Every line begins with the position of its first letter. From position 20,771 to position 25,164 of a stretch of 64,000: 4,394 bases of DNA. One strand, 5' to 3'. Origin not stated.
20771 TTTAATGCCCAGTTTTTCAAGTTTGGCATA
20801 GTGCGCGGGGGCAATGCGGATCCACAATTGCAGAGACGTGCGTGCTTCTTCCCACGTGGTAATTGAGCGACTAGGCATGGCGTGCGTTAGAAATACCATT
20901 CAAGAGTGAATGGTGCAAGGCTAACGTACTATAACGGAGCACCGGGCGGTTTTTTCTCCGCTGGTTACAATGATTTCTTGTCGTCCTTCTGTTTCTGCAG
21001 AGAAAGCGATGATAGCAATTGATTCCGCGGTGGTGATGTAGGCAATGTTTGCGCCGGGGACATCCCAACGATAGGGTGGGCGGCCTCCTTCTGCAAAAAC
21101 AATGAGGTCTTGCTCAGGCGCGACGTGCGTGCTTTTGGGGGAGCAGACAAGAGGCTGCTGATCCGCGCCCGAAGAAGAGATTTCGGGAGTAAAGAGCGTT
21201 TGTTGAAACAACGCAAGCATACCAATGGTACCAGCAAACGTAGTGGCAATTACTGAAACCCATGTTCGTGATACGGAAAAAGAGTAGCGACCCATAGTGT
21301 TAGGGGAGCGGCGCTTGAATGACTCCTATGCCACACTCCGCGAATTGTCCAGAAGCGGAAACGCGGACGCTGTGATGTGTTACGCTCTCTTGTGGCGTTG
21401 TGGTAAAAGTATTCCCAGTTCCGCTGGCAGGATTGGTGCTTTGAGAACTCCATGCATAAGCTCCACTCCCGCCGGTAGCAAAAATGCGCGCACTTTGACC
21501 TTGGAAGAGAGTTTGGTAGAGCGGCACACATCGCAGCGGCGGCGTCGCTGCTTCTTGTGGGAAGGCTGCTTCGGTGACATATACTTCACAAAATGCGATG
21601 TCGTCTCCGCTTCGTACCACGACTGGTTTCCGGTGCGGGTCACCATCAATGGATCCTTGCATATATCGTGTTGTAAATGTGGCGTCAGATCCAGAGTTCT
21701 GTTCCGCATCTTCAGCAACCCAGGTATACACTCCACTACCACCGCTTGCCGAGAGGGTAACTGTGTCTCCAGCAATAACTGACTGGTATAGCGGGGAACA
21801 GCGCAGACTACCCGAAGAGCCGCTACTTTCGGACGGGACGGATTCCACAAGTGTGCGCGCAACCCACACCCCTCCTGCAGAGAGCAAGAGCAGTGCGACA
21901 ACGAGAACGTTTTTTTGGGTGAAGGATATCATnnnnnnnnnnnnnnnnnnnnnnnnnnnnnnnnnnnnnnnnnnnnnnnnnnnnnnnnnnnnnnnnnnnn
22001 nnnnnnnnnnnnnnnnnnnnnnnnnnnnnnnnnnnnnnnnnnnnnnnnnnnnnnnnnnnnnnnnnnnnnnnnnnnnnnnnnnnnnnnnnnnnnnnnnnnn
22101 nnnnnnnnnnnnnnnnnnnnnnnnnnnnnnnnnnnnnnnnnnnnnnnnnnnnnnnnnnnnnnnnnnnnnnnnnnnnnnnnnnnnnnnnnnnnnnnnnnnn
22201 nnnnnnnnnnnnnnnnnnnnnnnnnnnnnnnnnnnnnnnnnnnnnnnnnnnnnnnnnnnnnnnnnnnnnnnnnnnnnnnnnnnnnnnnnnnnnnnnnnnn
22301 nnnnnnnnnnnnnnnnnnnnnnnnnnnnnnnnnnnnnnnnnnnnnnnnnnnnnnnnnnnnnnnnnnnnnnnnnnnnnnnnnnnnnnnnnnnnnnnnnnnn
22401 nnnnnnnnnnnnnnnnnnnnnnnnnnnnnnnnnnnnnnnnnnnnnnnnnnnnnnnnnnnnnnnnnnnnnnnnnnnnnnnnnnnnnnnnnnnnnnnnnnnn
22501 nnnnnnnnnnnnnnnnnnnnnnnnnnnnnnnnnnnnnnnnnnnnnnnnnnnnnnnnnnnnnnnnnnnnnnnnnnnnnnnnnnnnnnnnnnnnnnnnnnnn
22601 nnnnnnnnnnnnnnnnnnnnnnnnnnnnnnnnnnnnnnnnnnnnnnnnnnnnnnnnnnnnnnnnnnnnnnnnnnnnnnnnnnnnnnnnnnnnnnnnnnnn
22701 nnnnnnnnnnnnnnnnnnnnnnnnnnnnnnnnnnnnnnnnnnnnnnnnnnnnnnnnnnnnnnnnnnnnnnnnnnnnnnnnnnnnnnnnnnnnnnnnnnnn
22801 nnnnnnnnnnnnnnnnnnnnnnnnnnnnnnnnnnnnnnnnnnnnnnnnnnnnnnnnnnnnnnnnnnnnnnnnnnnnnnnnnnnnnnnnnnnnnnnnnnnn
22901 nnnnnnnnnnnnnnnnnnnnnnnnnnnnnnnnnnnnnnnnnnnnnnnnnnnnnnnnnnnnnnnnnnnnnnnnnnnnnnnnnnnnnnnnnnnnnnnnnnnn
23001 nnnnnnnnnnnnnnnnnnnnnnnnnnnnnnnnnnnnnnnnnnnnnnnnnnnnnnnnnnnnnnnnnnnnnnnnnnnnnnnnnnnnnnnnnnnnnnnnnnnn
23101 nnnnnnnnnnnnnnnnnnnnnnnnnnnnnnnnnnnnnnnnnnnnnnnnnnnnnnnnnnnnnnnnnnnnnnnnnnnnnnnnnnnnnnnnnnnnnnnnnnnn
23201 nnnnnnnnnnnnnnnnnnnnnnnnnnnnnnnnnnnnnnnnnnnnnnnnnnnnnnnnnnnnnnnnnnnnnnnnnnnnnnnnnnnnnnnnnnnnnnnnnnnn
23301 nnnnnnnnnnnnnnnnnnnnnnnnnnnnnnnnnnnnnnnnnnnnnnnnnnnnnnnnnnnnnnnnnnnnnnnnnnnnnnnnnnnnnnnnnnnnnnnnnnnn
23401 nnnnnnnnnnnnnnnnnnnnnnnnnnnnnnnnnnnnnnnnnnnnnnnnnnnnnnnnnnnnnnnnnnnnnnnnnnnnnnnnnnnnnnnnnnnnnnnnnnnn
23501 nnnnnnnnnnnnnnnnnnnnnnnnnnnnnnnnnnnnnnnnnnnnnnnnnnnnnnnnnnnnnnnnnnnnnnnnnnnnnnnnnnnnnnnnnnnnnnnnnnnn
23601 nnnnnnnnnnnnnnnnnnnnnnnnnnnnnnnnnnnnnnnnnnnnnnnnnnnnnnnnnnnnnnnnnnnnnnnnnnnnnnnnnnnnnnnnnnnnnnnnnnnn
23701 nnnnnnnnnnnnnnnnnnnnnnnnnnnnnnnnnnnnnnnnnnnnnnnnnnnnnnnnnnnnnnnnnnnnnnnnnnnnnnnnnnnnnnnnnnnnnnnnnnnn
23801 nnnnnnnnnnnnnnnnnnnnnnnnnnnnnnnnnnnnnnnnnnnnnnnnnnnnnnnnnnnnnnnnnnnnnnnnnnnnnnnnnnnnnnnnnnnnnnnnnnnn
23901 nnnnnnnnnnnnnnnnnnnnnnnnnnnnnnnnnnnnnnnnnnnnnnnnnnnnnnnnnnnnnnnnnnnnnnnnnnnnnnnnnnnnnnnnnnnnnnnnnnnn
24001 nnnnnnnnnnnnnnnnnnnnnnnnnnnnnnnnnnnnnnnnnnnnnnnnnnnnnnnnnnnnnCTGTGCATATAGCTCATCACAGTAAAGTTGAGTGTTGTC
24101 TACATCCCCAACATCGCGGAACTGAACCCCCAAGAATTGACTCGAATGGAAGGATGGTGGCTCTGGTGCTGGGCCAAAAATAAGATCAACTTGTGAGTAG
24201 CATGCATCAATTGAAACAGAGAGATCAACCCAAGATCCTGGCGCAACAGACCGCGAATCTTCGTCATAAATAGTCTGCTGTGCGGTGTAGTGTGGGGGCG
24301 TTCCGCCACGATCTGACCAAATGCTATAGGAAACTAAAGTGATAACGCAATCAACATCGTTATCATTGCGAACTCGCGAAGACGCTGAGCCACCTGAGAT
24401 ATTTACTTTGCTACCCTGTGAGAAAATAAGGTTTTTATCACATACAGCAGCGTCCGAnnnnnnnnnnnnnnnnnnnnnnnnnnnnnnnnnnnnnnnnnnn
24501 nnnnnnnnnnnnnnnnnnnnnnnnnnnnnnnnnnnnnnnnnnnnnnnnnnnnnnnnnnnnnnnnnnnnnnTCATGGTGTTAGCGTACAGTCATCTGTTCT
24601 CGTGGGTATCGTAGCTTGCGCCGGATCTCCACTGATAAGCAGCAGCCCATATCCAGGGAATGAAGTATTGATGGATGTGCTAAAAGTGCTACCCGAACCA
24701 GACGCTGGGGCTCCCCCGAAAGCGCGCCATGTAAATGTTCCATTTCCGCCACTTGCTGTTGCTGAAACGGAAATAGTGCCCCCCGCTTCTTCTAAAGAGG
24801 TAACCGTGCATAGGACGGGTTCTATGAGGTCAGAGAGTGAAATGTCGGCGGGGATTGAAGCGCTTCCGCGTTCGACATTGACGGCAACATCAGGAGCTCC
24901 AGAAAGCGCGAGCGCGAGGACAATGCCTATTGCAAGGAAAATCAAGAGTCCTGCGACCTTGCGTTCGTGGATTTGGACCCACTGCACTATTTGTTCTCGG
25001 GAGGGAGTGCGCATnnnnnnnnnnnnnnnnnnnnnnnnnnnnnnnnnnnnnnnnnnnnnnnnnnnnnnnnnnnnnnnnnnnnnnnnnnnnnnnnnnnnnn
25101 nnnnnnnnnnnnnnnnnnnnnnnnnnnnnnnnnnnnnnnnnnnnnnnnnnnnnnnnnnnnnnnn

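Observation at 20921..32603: Seven-gene sortase operon encoding giant surface proteins built from a shared, apparently undescribed Cys-bracketed Ig-like repeat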

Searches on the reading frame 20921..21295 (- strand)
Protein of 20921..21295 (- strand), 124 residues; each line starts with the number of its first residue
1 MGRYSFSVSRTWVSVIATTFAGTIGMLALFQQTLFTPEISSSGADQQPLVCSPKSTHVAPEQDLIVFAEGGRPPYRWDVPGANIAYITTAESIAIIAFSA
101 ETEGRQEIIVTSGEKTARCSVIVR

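Call 3: search_protein_families(library=pfam, proteins=[window:20921-21295:-], max_evalue=1)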
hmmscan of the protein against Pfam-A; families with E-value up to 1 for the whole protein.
window:20921-21295:- (124 aa): 2 families
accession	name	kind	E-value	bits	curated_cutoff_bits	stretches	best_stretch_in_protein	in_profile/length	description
PF10961.13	SelK_SelG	-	0.012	16.6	23.3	1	12-45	16-49/86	Selenoprotein SelK_SelG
PF15152.11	Kisspeptin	-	0.17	13.1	27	1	32-78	22-69/76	Kisspeptin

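Call 4: search_protein_families(library=ncbifam, proteins=[window:20921-21295:-], max_evalue=1)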
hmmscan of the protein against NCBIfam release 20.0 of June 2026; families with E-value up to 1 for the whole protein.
window:20921-21295:- (124 aa): 0 families

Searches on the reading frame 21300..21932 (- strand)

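Call 3: search_protein_families(library=pfam, proteins=[window:21300-21932:-], max_evalue=1)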
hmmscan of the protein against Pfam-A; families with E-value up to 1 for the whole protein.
window:21300-21932:- (210 aa): 4 families
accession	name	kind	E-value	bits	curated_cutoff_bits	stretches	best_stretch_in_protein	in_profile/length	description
PF00801.26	PKD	-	0.089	13.2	23.5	0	50-87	9-52/80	PKD domain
PF03436.18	DUF281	-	0.22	12.6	25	0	56-80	19-43/55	Domain of unknown function (DUF281)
PF16521.10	Myosin-VI_CBD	-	0.25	11.8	25.8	1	84-123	27-67/90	Myosin VI cargo binding domain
PF13573.12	SprB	-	0.37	10.9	28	1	57-70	16-29/37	SprB repeat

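Call 4: search_protein_families(library=ncbifam, proteins=[window:21300-21932:-], max_evalue=1)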
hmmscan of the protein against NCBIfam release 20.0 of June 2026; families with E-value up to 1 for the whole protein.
window:21300-21932:- (210 aa): 2 families
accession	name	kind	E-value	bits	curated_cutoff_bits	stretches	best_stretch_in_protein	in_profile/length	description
NF033627.3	intimin_all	equivalog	0.012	13.5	1400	1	147-198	780-831/939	intimin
NF033639.1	intimin_alpha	exception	0.09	10.5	2050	0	146-198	780-832/940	intimin type alpha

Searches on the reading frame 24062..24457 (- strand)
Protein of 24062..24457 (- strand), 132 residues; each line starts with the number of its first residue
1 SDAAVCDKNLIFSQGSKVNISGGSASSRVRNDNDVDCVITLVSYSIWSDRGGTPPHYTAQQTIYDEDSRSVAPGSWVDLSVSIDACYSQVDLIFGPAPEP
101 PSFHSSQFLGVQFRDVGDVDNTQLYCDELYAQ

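Call 54: search_protein_families(library=pfam, proteins=[window:24062-24457:-], max_evalue=10)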
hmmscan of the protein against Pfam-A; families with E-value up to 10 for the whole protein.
seq(132 aa): 0 families

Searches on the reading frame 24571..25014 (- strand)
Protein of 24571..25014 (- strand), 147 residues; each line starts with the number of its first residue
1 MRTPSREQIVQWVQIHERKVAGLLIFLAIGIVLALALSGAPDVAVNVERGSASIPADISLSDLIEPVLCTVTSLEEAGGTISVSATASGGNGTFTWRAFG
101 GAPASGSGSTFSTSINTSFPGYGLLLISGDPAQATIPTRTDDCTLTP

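Call 3: search_protein_families(library=pfam, proteins=[window:24571-25014:-], max_evalue=1)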
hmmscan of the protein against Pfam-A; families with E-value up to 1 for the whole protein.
window:24571-25014:- (147 aa): 0 families

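Call 4: search_protein_families(library=ncbifam, proteins=[window:24571-25014:-], max_evalue=1)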
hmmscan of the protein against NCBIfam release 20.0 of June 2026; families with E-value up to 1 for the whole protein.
window:24571-25014:- (147 aa): 1 family
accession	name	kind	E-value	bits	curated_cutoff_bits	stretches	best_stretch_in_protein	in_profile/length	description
NF008189.1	PRK10942.1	equivalog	0.087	11.3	720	1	24-85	6-67/477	serine endoprotease DegP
